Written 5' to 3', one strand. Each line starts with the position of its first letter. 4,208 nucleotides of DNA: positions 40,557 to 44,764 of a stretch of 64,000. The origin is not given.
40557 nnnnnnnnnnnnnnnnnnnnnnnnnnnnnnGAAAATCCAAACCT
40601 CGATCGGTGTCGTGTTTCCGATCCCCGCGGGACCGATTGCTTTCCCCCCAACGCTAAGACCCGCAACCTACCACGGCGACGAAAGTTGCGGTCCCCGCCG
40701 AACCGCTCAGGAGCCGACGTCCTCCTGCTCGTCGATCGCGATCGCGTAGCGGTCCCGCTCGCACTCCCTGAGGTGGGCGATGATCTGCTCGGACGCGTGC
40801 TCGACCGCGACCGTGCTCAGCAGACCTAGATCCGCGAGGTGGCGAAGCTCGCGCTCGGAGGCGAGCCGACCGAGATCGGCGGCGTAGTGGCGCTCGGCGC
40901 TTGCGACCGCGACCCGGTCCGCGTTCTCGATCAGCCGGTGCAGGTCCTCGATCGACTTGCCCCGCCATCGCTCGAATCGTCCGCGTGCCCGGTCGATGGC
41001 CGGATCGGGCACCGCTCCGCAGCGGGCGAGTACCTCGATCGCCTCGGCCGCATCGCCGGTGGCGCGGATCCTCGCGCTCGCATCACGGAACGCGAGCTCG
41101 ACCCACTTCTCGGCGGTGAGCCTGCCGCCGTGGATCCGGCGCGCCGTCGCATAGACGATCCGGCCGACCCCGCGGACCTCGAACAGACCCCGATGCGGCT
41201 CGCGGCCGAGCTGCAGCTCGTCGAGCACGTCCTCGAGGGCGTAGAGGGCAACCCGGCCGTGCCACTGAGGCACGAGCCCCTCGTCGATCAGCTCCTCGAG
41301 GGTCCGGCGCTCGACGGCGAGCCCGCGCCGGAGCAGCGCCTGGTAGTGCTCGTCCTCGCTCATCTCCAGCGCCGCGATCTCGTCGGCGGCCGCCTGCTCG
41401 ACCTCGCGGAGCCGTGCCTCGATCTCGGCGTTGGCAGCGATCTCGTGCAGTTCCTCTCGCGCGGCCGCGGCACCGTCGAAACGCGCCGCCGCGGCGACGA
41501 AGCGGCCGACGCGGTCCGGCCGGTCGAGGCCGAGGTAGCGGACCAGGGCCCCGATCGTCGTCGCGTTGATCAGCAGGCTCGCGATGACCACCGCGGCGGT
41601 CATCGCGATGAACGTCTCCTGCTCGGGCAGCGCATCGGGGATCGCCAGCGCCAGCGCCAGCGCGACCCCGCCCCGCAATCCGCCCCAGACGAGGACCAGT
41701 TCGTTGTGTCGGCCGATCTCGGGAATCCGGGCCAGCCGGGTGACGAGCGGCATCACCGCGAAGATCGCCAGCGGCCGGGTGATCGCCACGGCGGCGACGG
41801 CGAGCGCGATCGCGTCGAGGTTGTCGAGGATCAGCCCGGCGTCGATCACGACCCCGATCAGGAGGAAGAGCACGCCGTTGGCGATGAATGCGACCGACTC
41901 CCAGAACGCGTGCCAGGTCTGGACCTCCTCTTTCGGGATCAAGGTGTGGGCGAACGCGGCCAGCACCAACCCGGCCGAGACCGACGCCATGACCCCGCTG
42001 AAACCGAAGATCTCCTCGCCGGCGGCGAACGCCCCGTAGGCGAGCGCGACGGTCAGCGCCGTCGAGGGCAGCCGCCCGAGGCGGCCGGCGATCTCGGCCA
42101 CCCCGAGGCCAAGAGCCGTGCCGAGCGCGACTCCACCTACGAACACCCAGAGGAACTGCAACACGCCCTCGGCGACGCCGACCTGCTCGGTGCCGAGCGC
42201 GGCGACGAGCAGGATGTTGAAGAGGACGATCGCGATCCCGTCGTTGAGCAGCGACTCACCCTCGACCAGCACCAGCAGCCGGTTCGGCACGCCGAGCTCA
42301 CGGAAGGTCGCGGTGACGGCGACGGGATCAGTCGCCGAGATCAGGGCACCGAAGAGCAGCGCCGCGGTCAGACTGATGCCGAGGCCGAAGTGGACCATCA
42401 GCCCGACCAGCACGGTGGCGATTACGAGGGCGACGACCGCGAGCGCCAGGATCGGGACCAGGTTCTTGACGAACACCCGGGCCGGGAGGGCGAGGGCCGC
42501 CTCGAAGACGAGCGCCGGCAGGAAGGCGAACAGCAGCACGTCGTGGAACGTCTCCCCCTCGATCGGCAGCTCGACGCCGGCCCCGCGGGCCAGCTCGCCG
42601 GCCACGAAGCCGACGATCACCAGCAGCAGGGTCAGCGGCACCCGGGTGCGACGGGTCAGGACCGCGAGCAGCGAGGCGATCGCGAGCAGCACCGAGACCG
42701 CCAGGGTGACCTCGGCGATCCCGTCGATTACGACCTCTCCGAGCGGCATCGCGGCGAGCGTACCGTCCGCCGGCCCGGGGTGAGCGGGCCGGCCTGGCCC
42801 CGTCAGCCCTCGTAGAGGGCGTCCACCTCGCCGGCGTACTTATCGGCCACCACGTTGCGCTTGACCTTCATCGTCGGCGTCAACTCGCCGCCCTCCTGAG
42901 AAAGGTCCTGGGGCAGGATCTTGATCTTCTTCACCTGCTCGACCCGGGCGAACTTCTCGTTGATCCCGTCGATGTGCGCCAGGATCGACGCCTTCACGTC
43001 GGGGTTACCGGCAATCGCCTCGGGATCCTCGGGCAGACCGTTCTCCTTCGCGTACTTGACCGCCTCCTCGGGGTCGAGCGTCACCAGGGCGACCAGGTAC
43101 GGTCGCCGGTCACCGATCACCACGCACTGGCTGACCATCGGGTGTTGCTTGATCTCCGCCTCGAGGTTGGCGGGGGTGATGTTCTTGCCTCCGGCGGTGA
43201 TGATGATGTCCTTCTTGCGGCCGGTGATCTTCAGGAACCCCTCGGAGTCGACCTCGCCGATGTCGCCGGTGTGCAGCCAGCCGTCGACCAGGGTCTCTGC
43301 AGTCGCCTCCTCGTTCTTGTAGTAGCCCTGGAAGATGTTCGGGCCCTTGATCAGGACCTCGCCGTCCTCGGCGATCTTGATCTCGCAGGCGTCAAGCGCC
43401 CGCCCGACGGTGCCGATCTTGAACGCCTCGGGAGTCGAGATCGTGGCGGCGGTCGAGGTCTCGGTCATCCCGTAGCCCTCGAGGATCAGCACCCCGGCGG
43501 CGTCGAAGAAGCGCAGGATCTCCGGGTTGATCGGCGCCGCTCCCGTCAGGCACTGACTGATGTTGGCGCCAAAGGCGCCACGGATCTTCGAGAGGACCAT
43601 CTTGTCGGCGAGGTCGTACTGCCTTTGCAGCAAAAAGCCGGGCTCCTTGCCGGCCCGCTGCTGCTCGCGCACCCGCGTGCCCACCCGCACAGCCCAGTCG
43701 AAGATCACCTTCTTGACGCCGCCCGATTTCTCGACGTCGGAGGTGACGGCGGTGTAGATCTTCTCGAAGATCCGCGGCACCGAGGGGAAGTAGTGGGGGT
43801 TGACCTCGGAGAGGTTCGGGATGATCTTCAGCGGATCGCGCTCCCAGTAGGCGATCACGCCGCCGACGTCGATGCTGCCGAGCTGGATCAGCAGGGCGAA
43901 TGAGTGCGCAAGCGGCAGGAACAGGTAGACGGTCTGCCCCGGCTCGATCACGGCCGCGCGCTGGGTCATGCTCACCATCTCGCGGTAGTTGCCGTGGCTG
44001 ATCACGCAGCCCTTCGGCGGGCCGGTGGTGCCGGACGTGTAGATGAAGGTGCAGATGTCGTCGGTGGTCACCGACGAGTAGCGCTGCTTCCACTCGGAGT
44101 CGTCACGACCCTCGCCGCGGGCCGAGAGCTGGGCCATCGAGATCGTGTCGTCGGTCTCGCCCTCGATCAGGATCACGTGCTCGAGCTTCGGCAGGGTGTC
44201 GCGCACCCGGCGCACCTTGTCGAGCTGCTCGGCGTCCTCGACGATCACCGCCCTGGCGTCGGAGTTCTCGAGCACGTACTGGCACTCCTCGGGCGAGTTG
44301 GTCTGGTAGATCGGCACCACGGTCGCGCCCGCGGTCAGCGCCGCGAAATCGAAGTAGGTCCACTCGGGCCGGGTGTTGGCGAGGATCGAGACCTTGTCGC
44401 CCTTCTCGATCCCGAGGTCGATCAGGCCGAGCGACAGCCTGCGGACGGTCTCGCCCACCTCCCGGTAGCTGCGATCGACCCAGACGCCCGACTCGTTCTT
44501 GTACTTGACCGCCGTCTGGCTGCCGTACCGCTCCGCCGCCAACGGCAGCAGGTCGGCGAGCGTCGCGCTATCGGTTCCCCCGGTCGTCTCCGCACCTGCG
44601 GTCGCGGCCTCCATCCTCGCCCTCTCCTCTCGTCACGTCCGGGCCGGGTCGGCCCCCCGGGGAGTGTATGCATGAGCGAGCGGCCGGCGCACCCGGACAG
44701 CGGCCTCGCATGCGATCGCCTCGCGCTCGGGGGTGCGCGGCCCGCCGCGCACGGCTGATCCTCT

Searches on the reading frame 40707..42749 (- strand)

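Call 88: search_protein_families(library=pfam, proteins=[window:40707-42749:-], max_evalue=0.001)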
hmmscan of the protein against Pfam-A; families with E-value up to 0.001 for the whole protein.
window:40707-42749:- (680 aa): 1 family
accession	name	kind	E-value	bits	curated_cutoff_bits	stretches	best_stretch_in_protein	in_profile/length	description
PF00999.27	Na_H_Exchanger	-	5.9e-61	206.8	26.2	1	23-404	2-374/375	Sodium/hydrogen exchanger, transmembrane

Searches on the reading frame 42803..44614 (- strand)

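Call 88: search_protein_families(library=pfam, proteins=[window:42803-44614:-], max_evalue=0.001)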
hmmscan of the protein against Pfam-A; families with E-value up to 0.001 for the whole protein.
window:42803-44614:- (603 aa): 2 families
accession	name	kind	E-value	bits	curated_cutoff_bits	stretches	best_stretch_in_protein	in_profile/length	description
PF00501.34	AMP-binding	-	2.8e-75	253.9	29.9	1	26-432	4-384/384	AMP-binding enzyme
PF23562.2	AMP-binding_C_3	-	2e-14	54.5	20.8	1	469-602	2-121/124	AMP-binding enzyme C-terminal domain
